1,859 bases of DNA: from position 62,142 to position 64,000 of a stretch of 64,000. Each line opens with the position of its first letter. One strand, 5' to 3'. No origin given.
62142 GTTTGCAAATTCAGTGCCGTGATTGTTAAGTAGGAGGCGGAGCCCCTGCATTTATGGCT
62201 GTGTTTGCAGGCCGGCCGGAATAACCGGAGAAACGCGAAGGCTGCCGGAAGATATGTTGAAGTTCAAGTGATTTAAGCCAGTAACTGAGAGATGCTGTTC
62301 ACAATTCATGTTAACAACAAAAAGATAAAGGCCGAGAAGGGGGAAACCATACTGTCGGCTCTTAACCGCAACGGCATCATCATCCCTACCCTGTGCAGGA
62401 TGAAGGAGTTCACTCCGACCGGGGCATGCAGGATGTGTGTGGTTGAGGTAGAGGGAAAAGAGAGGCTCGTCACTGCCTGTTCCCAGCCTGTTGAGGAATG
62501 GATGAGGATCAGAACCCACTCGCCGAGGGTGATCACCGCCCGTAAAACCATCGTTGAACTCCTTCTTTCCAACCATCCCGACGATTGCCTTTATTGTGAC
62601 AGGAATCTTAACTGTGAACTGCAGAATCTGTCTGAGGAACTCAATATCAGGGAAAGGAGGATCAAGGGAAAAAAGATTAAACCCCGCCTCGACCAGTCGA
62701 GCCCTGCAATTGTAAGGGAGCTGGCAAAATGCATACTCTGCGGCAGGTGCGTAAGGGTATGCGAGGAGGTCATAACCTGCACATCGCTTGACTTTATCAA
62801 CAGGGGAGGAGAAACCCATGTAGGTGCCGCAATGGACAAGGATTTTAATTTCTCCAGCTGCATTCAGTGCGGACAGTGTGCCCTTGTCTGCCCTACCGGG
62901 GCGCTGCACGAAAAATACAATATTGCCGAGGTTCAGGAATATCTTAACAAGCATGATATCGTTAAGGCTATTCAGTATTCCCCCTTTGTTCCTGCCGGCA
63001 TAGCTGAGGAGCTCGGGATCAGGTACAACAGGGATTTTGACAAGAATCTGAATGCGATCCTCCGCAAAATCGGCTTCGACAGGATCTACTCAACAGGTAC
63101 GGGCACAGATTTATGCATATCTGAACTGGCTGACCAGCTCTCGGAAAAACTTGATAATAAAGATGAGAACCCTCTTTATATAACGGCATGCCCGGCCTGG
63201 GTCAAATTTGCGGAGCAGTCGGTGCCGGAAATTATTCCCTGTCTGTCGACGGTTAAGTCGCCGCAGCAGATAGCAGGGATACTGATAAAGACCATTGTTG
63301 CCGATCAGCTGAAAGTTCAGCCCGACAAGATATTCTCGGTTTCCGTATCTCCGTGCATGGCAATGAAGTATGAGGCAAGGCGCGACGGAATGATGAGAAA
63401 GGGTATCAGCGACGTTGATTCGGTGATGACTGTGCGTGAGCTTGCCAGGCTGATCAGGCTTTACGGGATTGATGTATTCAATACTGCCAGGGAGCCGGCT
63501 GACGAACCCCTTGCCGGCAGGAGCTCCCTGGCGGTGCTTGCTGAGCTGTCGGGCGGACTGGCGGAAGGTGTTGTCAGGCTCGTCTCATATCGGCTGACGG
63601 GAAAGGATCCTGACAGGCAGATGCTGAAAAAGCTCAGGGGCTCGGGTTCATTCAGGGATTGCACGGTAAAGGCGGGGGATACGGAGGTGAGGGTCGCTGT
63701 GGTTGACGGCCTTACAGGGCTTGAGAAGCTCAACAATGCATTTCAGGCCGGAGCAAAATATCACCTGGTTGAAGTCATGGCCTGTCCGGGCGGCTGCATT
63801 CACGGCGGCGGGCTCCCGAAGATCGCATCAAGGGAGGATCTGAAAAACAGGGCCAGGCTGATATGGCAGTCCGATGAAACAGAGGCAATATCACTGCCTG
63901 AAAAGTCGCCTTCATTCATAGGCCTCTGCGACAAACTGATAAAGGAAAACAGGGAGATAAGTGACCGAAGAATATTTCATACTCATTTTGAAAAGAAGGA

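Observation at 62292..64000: NuoEF-linked HydA-like protein keeps the H-cluster cysteines but lacks the canonical proton-transfer pathway and Lys358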

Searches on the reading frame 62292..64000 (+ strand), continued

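Call 23: search_protein_families(library=ncbifam, proteins=[P0001, L051:11824-13779:+, L051:15378-16010:+, L051:17017-18438:+, L051:18577-19101:+, L051:19116-20579:-], max_evalue=0.00001)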
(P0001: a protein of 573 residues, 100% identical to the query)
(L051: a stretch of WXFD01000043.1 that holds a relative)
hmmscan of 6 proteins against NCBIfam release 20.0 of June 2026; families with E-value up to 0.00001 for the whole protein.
P0001 (573 aa): 17 families
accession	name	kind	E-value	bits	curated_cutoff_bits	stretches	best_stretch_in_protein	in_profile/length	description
NF040763.1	FeFe_hydrog_A6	exception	6e-170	566.4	765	1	4-569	2-571/571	NADH-dependent [FeFe] hydrogenase, group A6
NF040762.1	Hydr_FeFe_Clost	exception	3.9e-120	402.1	900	1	4-563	2-568/572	ferredoxin hydrogenase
TIGR02512.1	FeFe_hydrog_A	subfamily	1e-102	343.8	405.95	1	139-510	1-374/375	[FeFe] hydrogenase, group A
NF005745.0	PRK07569.1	equivalog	1.5e-56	191.4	333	1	3-224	4-224/238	bidirectional hydrogenase complex protein HoxU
TIGR01973.1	NuoG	equivalog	5.5e-48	164.2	470.05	1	5-209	1-202/606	NADH-quinone oxidoreductase subunit NuoG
NF006305.0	PRK08493.1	equivalog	1.3e-40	139.2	591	1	4-208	3-224/819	NADH-quinone oxidoreductase subunit G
TIGR04105.1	FeFe_hydrog_B1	subfamily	6.9e-40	137.1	450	1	145-432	142-407/462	monomeric [FeFe] hydrogenase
NF005895.0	PRK07860.1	equivalog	2.3e-33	115.2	802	1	4-206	19-221/811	NADH-quinone oxidoreductase subunit G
NF009454.0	PRK12814.1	equivalog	2.2e-24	85.8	916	1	4-100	5-101/657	putative NADPH-dependent glutamate synthase small subunit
NF004540.0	PRK05888.2-1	equivalog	1.1e-07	31.5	215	1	145-229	44-125/139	NADH-quinone oxidoreductase subunit NuoI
NF003454.1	PRK05035.1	equivalog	1.5e-07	30.3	345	1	144-202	366-420/556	electron transport complex subunit RsxC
NF009053.0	PRK12387.1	subfamily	5.2e-07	29.6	204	0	183-212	68-99/180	formate hydrogenlyase complex iron-sulfur subunit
NF042909.1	FMH_DH_FwdF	exception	9.8e-07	28.2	375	1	82-222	40-172/336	tungsten-dependent formylmethanofuran dehydrogenase subunit FwdF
TIGR00403.1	ndhI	equivalog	1e-06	28.4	302.35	1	140-216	57-132/183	NAD(P)H-quinone oxidoreductase subunit I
NF004546.0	PRK05888.3-3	equivalog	3.1e-06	26.7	260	1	140-209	59-129/196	NADH-quinone oxidoreductase subunit NuoI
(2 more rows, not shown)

L051:11824-13779:+ (652 aa): 94 families (the best 25 are shown)
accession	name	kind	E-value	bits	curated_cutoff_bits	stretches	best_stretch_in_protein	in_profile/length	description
NF008468.0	PRK11360.1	equivalog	3.4e-55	187.5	646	1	420-650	382-609/616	two-component system sensor histidine kinase AtoS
NF010411.0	PRK13837.1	equivalog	3.5e-51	174.1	647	1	417-650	433-676/828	two-component system VirA-like sensor kinase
TIGR04105.1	FeFe_hydrog_B1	subfamily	1e-48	166.2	450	2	62-295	213-460/462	monomeric [FeFe] hydrogenase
NF007688.0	PRK10364.1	equivalog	6.1e-48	163.7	479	1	420-649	226-451/460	two-component system sensor histidine kinase ZraS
NF046020.1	HisKinCckABruc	equivalog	2.2e-45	154.8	1000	1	421-649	467-707/868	cell cycle histidine kinase CckA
NF046026.1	HisKinCckACaul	equivalog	2e-40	138.6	1000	1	420-649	288-532/678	cell cycle histidine kinase CckA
NF052574.1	HisKinEspCMyxo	equivalog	3.9e-34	117.9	1200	1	420-649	403-637/785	serine histidine kinase EspC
NF038348.1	T2SS_HK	subfamily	4.2e-33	114.6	450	2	470-647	394-571/574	histidine kinase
NF047497.1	HK_LIC_12097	equivalog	8.7e-33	113.5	500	1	429-648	145-365/367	LIC_12097 family sensor histidine kinase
NF010076.0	PRK13557.1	subfamily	2.6e-32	112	631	1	422-648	151-393/540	histidine kinase famiy protein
NF046044.1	PnpS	equivalog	1.4e-30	106.6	400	1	437-648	173-390/390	two-component system histidine kinase PnpS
NF047466.1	hybrid_RR_LvrB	exception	1.3e-29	103.6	500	1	419-633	137-365/377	hybrid histidine kinase/response regulator LvrB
NF040750.1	tetrathio_HK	equivalog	1.8e-29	102.7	750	1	409-635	313-545/555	tetrathionate respiration histidine kinase TtrS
NF053867.1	SprKinKinDBac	equivalog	7.3e-29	100.6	775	1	422-649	274-497/500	sporulation kinase KinD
TIGR02966.1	phoR_proteo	equivalog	1.7e-28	99.6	334.2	1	406-645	85-331/333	phosphate regulon sensor histidine kinase PhoR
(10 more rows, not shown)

L051:15378-16010:+ (211 aa): 10 families
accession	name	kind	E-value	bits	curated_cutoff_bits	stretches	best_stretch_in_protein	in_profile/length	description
NF003995.0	PRK05472.2-4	subfamily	2.9e-60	203.4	126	1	3-209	2-208/213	redox-sensing transcriptional repressor Rex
NF003996.0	PRK05472.2-5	equivalog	8.9e-54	182.5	138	1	7-210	2-203/209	redox-sensing transcriptional repressor Rex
NF003993.0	PRK05472.2-2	equivalog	7.7e-49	166.1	217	1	4-209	3-208/212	redox-sensing transcriptional repressor Rex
NF003994.0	PRK05472.2-3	equivalog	5.8e-48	163.1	130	1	3-202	5-204/217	redox-sensing transcriptional repressor Rex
NF003989.0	PRK05472.1-3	equivalog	1.6e-47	162.1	177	1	3-210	4-211/215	redox-sensing transcriptional repressor Rex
NF003990.0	PRK05472.1-4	equivalog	3.9e-44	150.8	233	1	2-210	2-210/214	redox-sensing transcriptional repressor Rex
NF003992.0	PRK05472.2-1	equivalog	1.2e-43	149.1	226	1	3-206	17-220/249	redox-sensing transcriptional repressor Rex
NF003988.0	PRK05472.1-1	equivalog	7e-36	124.2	321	1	1-210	1-212/214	redox-sensing transcriptional repressor Rex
NF003991.0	PRK05472.1-5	equivalog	2.4e-31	109.3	198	1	2-208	2-208/211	redox-sensing transcriptional repressor Rex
NF009825.0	PRK13302.1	equivalog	6.9e-06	25.7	253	1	82-175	4-96/271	aspartate dehydrogenase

L051:17017-18438:+ (474 aa): 14 families
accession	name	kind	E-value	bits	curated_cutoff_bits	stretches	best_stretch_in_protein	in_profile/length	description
TIGR03955.1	rSAM_HydG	equivalog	2.3e-145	484.6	312.15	1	15-474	8-470/470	[FeFe] hydrogenase H-cluster radical SAM maturase HydG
TIGR02351.2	thiH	equivalog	2.5e-83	280.2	380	1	39-387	23-359/364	2-iminoacetate synthase ThiH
TIGR03956.1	rSAM_HydE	equivalog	1.1e-22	80.8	254.6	1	45-250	5-203/340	[FeFe] hydrogenase H-cluster radical SAM maturase HydE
TIGR03910.1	pyrrolys_PylB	equivalog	4.4e-22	78.5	348.2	1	37-237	4-201/347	methylornithine synthase PylB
TIGR04158.1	rSAM_MIA_synth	equivalog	1.5e-20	73.4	400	1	84-370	55-345/368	3-methyl-2-indolic acid synthase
NF005609.0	PRK07360.1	equivalog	1.9e-11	43.4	426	1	35-167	5-137/374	7,8-didemethyl-8-hydroxy-5-deazariboflavin synthase subunit CofH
TIGR03700.1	mena_SCO4494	equivalog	5.3e-10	38.7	434.55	1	43-162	3-121/351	aminofutalosine synthase MqnE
TIGR03551.1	F420_cofH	equivalog_domain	1.7e-09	37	374.1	1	66-164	14-114/345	5-amino-6-(D-ribitylamino)uracil--L-tyrosine 4-hydroxyphenyl transferase CofH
TIGR00433.2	bioB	equivalog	2.8e-09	36.7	225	1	52-320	4-260/307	biotin synthase BioB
TIGR00423.1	TIGR00423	subfamily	4.2e-09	36.1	260.25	1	96-165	12-81/310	CofH family radical SAM protein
TIGR03699.1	menaquin_MqnC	equivalog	3.5e-08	32.6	428.1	1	50-162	2-114/342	cyclic dehypoxanthinyl futalosine synthase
NF004884.0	PRK06245.1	equivalog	1.5e-07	30.6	209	1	95-157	21-81/340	7,8-didemethyl-8-hydroxy-5-deazariboflavin synthase subunit CofG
TIGR03550.1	F420_cofG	equivalog_domain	1.6e-07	30.8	213.35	1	95-151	10-66/322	7,8-didemethyl-8-hydroxy-5-deazariboflavin synthase CofG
NF006276.0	PRK08444.1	equivalog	6e-07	28.8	560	1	40-162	2-122/353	aminofutalosine synthase MqnE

L051:18577-19101:+ (175 aa): 2 families
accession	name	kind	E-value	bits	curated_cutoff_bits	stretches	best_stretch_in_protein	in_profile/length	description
NF052672.1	CPF_0552_fam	subfamily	3.5e-36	122.8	85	2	3-81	2-80/80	CPF_0552 family protein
TIGR03959.1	hyd_TM1266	equivalog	7.1e-09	35.4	60.8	0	98-132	3-35/76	TM1266 family iron-only hydrogenase system putative regulator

L051:19116-20579:- (488 aa): 5 families
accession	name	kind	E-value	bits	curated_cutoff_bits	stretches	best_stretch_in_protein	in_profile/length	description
NF009709.0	PRK13238.1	subfamily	1.5e-172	574.5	285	1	15-470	4-462/463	tryptophanase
TIGR02618.1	tyr_phenol_ly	equivalog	1.1e-129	433.2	720.7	1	21-466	2-449/450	tyrosine phenol-lyase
NF053783.1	TphnTnaApg1401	equivalog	1.3e-119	400.2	750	1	21-466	7-454/457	tryptophanase TnaA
TIGR02617.1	tnaA_trp_ase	equivalog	4.4e-105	352.4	825.8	1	17-468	2-466/467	tryptophanase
NF041359.1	GntG_guanitoxin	subfamily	1.4e-06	27.7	230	1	67-233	16-177/343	GntG family PLP-dependent aldolase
